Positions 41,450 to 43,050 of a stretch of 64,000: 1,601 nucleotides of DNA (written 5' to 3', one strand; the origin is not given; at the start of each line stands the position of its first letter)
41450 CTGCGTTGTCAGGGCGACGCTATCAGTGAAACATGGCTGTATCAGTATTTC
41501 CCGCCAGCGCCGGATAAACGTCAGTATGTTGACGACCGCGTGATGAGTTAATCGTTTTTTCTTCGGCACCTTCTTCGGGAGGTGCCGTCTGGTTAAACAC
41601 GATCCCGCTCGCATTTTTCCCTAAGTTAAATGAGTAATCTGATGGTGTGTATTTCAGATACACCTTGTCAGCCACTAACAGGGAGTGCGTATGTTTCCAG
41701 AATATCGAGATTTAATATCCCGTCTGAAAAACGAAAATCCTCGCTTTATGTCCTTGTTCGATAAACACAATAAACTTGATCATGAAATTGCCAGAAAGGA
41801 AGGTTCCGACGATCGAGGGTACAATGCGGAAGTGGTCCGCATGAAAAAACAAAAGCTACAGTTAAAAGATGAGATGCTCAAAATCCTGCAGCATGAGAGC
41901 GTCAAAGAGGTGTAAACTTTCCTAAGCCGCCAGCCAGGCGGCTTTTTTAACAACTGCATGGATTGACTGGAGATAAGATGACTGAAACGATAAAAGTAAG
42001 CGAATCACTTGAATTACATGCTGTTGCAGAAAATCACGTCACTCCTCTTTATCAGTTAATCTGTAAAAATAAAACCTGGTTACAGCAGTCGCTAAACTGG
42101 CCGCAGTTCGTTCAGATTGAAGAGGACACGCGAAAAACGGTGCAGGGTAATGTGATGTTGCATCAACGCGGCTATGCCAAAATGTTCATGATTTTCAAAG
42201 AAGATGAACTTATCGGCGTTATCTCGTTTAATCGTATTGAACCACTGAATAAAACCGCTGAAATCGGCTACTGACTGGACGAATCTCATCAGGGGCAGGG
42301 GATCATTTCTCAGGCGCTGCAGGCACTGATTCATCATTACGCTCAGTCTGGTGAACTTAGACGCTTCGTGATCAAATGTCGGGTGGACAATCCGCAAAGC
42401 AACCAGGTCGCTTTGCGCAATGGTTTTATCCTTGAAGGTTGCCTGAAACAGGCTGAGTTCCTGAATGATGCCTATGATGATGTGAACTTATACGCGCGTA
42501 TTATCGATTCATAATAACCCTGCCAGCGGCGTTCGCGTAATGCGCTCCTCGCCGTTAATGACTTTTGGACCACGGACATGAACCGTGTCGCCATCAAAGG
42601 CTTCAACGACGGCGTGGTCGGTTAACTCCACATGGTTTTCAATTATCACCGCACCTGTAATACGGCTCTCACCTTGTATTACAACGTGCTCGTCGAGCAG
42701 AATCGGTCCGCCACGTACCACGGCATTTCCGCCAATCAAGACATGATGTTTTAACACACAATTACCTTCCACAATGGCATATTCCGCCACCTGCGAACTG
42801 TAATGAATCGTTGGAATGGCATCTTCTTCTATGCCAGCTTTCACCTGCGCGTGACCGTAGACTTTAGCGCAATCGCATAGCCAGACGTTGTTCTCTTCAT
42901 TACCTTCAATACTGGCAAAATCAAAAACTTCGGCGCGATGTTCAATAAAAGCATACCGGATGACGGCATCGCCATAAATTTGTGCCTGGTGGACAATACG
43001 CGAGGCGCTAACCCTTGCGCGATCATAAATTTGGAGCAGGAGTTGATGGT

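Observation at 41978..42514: rimL carries a premature TGA in place of a conserved tryptophan codon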

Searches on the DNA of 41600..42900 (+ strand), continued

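Call 8: search_dna_similar(query=window:42244-42304:+, collection=ecoli_genomes, mode=near, max_rows=60, rows=spread)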
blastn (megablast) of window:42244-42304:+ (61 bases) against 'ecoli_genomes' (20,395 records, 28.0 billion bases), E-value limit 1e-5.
Records with a match: 5337; places in all: 5337; records where one place covers at least 80% of the query: 5337.
Genomes with a match: 5337 of 5426; with a place that covers at least 80% of the query: 5337. Places per genome that has any: lowest 1, median 1, highest 1. On chromosomes: 5332 places; on plasmids: 5.
Best place of each record, by identity: >=99% 293; 95-99% 5036; 90-95% 8.
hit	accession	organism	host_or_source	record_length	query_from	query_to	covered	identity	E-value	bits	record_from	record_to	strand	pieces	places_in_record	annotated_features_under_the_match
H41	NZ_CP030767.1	Escherichia coli strain 2017C-4109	missing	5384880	1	61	100%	100.0%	5e-23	113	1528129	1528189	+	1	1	rimL: 50S ribosomal protein L7/L12-serine acetyltransferase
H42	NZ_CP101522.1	Escherichia coli O157:H7 strain MD2019EC2705C4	lettuce from ready salad pack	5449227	1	61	100%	100.0%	5e-23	113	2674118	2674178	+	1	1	rimL: 50S ribosomal protein L7/L12-serine acetyltransferase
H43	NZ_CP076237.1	Escherichia coli O157:H7 strain 146N4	Rectal swab of cattle in slaughterhouse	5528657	1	61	100%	100.0%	5e-23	113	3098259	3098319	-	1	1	rimL: 50S ribosomal protein L7/L12-serine acetyltransferase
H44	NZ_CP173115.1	Escherichia coli strain STEC799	Homo sapiens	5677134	1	61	100%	100.0%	5e-23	113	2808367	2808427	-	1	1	rimL: 50S ribosomal protein L7/L12-serine acetyltransferase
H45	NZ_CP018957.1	Escherichia coli strain Ecol_316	Homo sapiens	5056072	1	61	100%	98.4%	2e-21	108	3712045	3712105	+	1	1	rimL: 50S ribosomal protein L7/L12-serine acetyltransferase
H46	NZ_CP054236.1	Escherichia coli strain EcPF5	Homo sapiens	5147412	1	61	100%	98.4%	2e-21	108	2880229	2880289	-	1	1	rimL: 50S ribosomal protein L7/L12-serine acetyltransferase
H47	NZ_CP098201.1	Escherichia coli strain Z0117EC0056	Canis lupus familiaris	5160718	1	61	100%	98.4%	2e-21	108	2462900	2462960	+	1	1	rimL: 50S ribosomal protein L7/L12-serine acetyltransferase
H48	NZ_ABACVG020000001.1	Escherichia coli strain 2020CK-00188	Homo sapiens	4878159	1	61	100%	98.4%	2e-21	108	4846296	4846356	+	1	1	rimL: 50S ribosomal protein L7/L12-serine acetyltransferase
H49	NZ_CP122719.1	Escherichia coli strain ETEC1748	Sus scrofa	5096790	1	61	100%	98.4%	2e-21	108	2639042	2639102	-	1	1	rimL: 50S ribosomal protein L7/L12-serine acetyltransferase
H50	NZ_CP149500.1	Escherichia coli strain FDA strain Seattle 1946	clinical isolate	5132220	1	61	100%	98.4%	2e-21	108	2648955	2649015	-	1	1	rimL: 50S ribosomal protein L7/L12-serine acetyltransferase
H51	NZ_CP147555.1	Escherichia coli strain GN05064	Homo sapiens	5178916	1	61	100%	98.4%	2e-21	108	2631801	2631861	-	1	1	rimL: 50S ribosomal protein L7/L12-serine acetyltransferase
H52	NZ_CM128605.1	Escherichia coli strain E200086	Homo sapiens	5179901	1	61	100%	98.4%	2e-21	108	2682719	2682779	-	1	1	rimL: 50S ribosomal protein L7/L12-serine acetyltransferase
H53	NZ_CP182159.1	Escherichia coli strain CUPF12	Pig Feces, Farm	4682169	1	61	100%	98.4%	2e-21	108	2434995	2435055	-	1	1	rimL: 50S ribosomal protein L7/L12-serine acetyltransferase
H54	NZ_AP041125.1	Escherichia coli strain KN12-1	Homo sapiens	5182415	1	61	100%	98.4%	2e-21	108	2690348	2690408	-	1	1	rimL: 50S ribosomal protein L7/L12-serine acetyltransferase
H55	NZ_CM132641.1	Escherichia coli strain ESBLEC_HM50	Homo sapiens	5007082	1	61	100%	98.4%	2e-21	108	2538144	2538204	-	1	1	rimL: 50S ribosomal protein L7/L12-serine acetyltransferase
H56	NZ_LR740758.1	Escherichia coli strain BEN5202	Gallus gallus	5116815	1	61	100%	98.4%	2e-21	108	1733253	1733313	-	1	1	rimL: 50S ribosomal protein L7/L12-serine acetyltransferase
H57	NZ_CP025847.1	Escherichia coli strain 602354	Homo sapiens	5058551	1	61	100%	96.7%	1e-19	102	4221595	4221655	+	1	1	rimL: 50S ribosomal protein L7/L12-serine acetyltransferase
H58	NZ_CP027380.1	Escherichia coli strain 2013C-3250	missing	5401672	1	61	100%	96.7%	1e-19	102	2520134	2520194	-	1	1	rimL: 50S ribosomal protein L7/L12-serine acetyltransferase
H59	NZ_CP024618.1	Escherichia coli strain SMN152SH1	cattle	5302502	1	61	100%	96.7%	1e-19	102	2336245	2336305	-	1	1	rimL: 50S ribosomal protein L7/L12-serine acetyltransferase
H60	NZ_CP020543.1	Escherichia coli C strain C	Homo sapiens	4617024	1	61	100%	96.7%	1e-19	102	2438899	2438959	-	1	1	rimL: 50S ribosomal protein L7/L12-serine acetyltransferase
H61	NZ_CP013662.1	Escherichia coli strain 08-00022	Homo sapiens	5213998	1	61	100%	96.7%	1e-19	102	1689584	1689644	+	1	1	rimL: 50S ribosomal protein L7/L12-serine acetyltransferase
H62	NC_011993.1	Escherichia coli LF82 strain LF82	-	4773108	1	61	100%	96.7%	1e-19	102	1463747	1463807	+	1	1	rimL: 50S ribosomal protein L7/L12-serine acetyltransferase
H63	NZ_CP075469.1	Escherichia coli strain NT1W22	pig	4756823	1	61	100%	96.7%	1e-19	102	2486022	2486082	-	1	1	rimL: 50S ribosomal protein L7/L12-serine acetyltransferase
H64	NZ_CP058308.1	Escherichia coli strain AMSCJX04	Giant Panda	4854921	1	61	100%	96.7%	1e-19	102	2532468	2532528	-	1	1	rimL: 50S ribosomal protein L7/L12-serine acetyltransferase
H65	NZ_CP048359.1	Escherichia coli strain 53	environment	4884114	1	61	100%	96.7%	1e-19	102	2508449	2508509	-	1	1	rimL: 50S ribosomal protein L7/L12-serine acetyltransferase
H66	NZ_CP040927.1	Escherichia coli strain YY76-1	cow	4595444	1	61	100%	96.7%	1e-19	102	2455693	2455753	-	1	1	rimL: 50S ribosomal protein L7/L12-serine acetyltransferase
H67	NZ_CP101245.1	Escherichia coli strain EC21Z-097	Homo sapiens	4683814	1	61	100%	96.7%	1e-19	102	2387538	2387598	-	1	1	rimL: 50S ribosomal protein L7/L12-serine acetyltransferase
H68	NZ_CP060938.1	Escherichia coli strain EC11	Homo sapiens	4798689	1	61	100%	96.7%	1e-19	102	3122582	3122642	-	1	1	rimL: 50S ribosomal protein L7/L12-serine acetyltransferase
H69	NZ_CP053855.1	Escherichia coli strain 258E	duck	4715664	1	61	100%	96.7%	1e-19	102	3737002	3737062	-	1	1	rimL: 50S ribosomal protein L7/L12-serine acetyltransferase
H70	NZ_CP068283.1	Escherichia coli strain CY598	not collected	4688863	1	61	100%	96.7%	1e-19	102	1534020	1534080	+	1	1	rimL: 50S ribosomal protein L7/L12-serine acetyltransferase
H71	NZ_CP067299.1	Escherichia coli strain ABW_A33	waste water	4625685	1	61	100%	96.7%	1e-19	102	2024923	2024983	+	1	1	rimL: 50S ribosomal protein L7/L12-serine acetyltransferase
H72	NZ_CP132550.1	Escherichia coli strain XL1-Blue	missing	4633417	1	61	100%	96.7%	1e-19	102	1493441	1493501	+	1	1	rimL: 50S ribosomal protein L7/L12-serine acetyltransferase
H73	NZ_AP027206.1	Escherichia coli strain JNE082640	Homo sapiens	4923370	1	61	100%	96.7%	1e-19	102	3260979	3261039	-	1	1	rimL: 50S ribosomal protein L7/L12-serine acetyltransferase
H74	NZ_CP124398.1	Escherichia coli strain AVS0967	wastewater efflux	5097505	1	61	100%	96.7%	1e-19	102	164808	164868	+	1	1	rimL: 50S ribosomal protein L7/L12-serine acetyltransferase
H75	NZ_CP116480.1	Escherichia coli strain GTEN_24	Homo sapiens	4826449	1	61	100%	96.7%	1e-19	102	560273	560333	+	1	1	rimL: 50S ribosomal protein L7/L12-serine acetyltransferase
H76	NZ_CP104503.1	Escherichia coli strain E1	Poultry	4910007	1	61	100%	96.7%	1e-19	102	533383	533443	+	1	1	rimL: 50S ribosomal protein L7/L12-serine acetyltransferase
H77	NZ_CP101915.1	Escherichia coli strain Evo1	missing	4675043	1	61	100%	96.7%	1e-19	102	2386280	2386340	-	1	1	rimL: 50S ribosomal protein L7/L12-serine acetyltransferase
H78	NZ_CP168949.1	Escherichia coli strain IH5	Homo sapiens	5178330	1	61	100%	96.7%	1e-19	102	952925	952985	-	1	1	rimL: 50S ribosomal protein L7/L12-serine acetyltransferase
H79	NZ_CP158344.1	Escherichia coli strain 116333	Homo sapiens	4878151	1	61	100%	96.7%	1e-19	102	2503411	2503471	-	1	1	rimL: 50S ribosomal protein L7/L12-serine acetyltransferase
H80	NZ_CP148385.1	Escherichia coli strain Z1323HEC0011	Homo sapiens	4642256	1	61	100%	96.7%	1e-19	102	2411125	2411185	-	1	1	rimL: 50S ribosomal protein L7/L12-serine acetyltransferase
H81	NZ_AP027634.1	Escherichia coli strain PSJ-22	Homo sapiens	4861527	1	61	100%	96.7%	1e-19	102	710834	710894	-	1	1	rimL: 50S ribosomal protein L7/L12-serine acetyltransferase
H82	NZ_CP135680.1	Escherichia coli strain TUM3755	missing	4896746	1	61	100%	96.7%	1e-19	102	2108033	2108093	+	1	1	rimL: 50S ribosomal protein L7/L12-serine acetyltransferase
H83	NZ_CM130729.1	Escherichia coli strain IAL7250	Homo sapiens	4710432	1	61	100%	96.7%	1e-19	102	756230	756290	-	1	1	rimL: 50S ribosomal protein L7/L12-serine acetyltransferase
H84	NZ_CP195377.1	Escherichia coli strain 23AR1183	Homo sapiens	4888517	1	61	100%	96.7%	1e-19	102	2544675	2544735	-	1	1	rimL: 50S ribosomal protein L7/L12-serine acetyltransferase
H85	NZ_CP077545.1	Escherichia coli O111:H8 strain 08-4347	Homo sapiens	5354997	1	61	100%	96.7%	1e-19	102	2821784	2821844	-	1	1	rimL: 50S ribosomal protein L7/L12-serine acetyltransferase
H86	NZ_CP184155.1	Escherichia coli strain C21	Homo sapiens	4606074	1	61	100%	96.7%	1e-19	102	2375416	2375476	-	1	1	rimL: 50S ribosomal protein L7/L12-serine acetyltransferase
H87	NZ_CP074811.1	Escherichia coli strain 7_56_38A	bovine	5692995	1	61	100%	96.7%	1e-19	102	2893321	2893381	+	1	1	rimL: 50S ribosomal protein L7/L12-serine acetyltransferase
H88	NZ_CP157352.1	Escherichia coli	not applicable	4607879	1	61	100%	96.7%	1e-19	102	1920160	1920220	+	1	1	rimL: 50S ribosomal protein L7/L12-serine acetyltransferase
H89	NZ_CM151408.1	Escherichia coli str. K-12 substr. MG1655 strain K-12 ...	not applicable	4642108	1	61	100%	96.7%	1e-19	102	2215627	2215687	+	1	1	rimL: 50S ribosomal protein L7/L12-serine acetyltransferase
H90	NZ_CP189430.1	Escherichia coli strain AR144.2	dog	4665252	1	61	100%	96.7%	1e-19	102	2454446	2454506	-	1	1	rimL: 50S ribosomal protein L7/L12-serine acetyltransferase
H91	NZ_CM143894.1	Escherichia coli strain E29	Homo sapiens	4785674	1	61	100%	96.7%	1e-19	102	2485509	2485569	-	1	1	rimL: 50S ribosomal protein L7/L12-serine acetyltransferase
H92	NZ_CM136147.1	Escherichia coli strain PRO_A-2567-6M-A_ESBL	Homo sapiens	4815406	1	61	100%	96.7%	1e-19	102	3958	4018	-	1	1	rimL: 50S ribosomal protein L7/L12-serine acetyltransferase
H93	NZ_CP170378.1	Escherichia coli strain 1428_w1_hybrid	Homo sapiens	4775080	1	61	100%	96.7%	1e-19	102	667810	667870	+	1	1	rimL: 50S ribosomal protein L7/L12-serine acetyltransferase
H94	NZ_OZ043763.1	Escherichia coli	-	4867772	1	61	100%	96.7%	1e-19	102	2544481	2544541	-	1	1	rimL: 50S ribosomal protein L7/L12-serine acetyltransferase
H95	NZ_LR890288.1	Escherichia coli strain MSB1_1A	Homo sapiens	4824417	1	61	100%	96.7%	1e-19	102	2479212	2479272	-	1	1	rimL: 50S ribosomal protein L7/L12-serine acetyltransferase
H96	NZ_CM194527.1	Escherichia coli strain 361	Homo sapiens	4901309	1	61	100%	96.7%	1e-19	102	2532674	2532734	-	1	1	rimL: 50S ribosomal protein L7/L12-serine acetyltransferase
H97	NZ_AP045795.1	Escherichia coli strain 23CRST028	Homo sapiens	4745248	1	61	100%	96.7%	1e-19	102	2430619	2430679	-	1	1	rimL: 50S ribosomal protein L7/L12-serine acetyltransferase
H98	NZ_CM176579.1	Escherichia coli strain fS25a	Homo sapiens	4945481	1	61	100%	96.7%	1e-19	102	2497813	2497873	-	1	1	rimL: 50S ribosomal protein L7/L12-serine acetyltransferase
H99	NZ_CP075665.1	Escherichia coli strain STEC2018-553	Homo sapiens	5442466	1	61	100%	95.1%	5e-18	97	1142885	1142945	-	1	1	rimL: 50S ribosomal protein L7/L12-serine acetyltransferase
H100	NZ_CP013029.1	Escherichia coli strain 2012C-4227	Homo sapiens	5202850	1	59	97%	96.6%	1e-18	99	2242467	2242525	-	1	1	rimL: 50S ribosomal protein L7/L12-serine acetyltransferase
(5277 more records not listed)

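Call 9: get_annotated_region(hit=H89, flank=1000)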
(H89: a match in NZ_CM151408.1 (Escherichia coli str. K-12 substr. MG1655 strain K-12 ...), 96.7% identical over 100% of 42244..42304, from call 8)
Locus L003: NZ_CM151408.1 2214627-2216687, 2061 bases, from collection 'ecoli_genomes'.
description: Escherichia coli str. K-12 substr. MG1655 strain K-12 chromosome, whole genome shotgun sequence
organism: Escherichia coli str. K-12 substr. MG1655 strain K-12 substr. MG1655 (NCBI taxid 511145)
replicon: chromosome; assembly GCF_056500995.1
host: -; source: not applicable; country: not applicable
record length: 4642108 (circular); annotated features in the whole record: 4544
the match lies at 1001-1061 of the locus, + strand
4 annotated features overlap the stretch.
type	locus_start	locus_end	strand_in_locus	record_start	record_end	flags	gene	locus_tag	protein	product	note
CDS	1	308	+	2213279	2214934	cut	opgD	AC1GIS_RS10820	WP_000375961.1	glucan biosynthesis protein OpgD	-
CDS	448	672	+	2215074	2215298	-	ydcH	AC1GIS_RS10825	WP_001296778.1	HP1242/YdcH family protein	-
CDS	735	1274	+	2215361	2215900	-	rimL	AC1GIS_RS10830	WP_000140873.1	50S ribosomal protein L7/L12-serine acetyltransferase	-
CDS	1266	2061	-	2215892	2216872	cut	ydcK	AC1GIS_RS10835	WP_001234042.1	YdcK family protein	-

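Call 10: get_annotated_region(hit=H45, flank=1000)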
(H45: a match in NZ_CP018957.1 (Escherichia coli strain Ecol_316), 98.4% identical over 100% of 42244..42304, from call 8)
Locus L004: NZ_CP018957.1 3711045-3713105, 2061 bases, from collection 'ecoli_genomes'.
description: Escherichia coli strain Ecol_316 chromosome, complete genome
organism: Escherichia coli strain Ecol_316 (NCBI taxid 562)
replicon: chromosome; assembly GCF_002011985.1
host: Homo sapiens; source: not applicable; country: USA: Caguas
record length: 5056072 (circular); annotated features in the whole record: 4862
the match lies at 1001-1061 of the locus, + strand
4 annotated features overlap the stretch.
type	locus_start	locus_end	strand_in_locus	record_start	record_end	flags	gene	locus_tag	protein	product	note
CDS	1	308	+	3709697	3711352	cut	opgD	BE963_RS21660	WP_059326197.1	glucan biosynthesis protein OpgD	-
CDS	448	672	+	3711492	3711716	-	ydcH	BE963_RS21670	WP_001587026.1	YdcH family protein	-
CDS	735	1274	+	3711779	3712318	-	rimL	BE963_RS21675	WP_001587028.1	50S ribosomal protein L7/L12-serine acetyltransferase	-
CDS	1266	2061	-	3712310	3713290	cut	ydcK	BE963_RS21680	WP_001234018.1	YdcK family protein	-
